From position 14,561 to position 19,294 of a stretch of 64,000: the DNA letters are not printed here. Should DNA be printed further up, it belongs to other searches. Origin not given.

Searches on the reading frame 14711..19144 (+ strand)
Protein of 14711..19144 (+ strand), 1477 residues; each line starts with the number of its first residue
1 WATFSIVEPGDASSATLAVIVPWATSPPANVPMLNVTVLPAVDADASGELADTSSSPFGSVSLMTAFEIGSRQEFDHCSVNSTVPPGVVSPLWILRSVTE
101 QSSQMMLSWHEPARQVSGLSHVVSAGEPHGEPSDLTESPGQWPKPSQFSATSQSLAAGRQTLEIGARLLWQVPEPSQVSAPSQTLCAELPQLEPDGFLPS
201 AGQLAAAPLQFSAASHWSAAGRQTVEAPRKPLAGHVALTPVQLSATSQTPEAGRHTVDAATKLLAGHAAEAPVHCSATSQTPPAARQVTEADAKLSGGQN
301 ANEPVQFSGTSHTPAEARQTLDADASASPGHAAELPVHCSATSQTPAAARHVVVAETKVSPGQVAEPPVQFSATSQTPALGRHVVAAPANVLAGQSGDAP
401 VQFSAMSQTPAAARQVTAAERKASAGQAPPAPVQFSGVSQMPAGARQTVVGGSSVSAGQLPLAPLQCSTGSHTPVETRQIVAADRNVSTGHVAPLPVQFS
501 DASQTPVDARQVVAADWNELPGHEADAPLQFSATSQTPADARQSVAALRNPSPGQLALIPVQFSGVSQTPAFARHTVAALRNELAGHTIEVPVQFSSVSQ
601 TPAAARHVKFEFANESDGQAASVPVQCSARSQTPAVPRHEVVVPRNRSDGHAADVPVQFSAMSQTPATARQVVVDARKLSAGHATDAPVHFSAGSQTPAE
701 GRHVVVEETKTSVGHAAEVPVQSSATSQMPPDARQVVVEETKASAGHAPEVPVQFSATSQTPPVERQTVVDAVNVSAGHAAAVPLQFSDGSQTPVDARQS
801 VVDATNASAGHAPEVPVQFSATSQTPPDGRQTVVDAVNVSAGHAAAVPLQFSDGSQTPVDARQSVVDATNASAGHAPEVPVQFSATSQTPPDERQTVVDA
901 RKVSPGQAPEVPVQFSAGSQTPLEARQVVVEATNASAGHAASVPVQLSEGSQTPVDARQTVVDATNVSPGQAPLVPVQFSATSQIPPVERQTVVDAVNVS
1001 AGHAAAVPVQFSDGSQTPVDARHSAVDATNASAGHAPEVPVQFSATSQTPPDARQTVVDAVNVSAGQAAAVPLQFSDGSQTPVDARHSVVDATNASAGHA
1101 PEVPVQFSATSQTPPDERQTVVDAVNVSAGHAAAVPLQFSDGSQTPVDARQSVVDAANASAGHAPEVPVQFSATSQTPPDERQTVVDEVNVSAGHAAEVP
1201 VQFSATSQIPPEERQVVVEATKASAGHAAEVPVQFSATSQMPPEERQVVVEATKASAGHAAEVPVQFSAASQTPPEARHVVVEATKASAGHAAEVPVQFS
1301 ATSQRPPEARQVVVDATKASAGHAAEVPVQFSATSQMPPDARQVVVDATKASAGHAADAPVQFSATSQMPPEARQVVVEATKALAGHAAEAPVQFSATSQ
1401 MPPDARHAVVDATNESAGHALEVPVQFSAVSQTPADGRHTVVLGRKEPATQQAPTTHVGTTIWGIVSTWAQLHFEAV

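Call 77: search_protein_families(library=pfam, proteins=[window:14711-19144:+], max_evalue=0.001)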
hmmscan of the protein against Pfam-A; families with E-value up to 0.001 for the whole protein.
window:14711-19144:+ (1477 aa): 2 families
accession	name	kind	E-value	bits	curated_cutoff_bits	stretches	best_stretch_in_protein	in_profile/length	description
PF12170.13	DNA_pol3_tau_5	-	5.6e-09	36.8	28.8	0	1052-1097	69-116/142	DNA polymerase III tau subunit V interacting with alpha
PF12421.14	Ig_GpJ_C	-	0.00013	22.5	26.2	0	1320-1362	72-114/135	Tip attachment protein J, C-terminal receptor binding domain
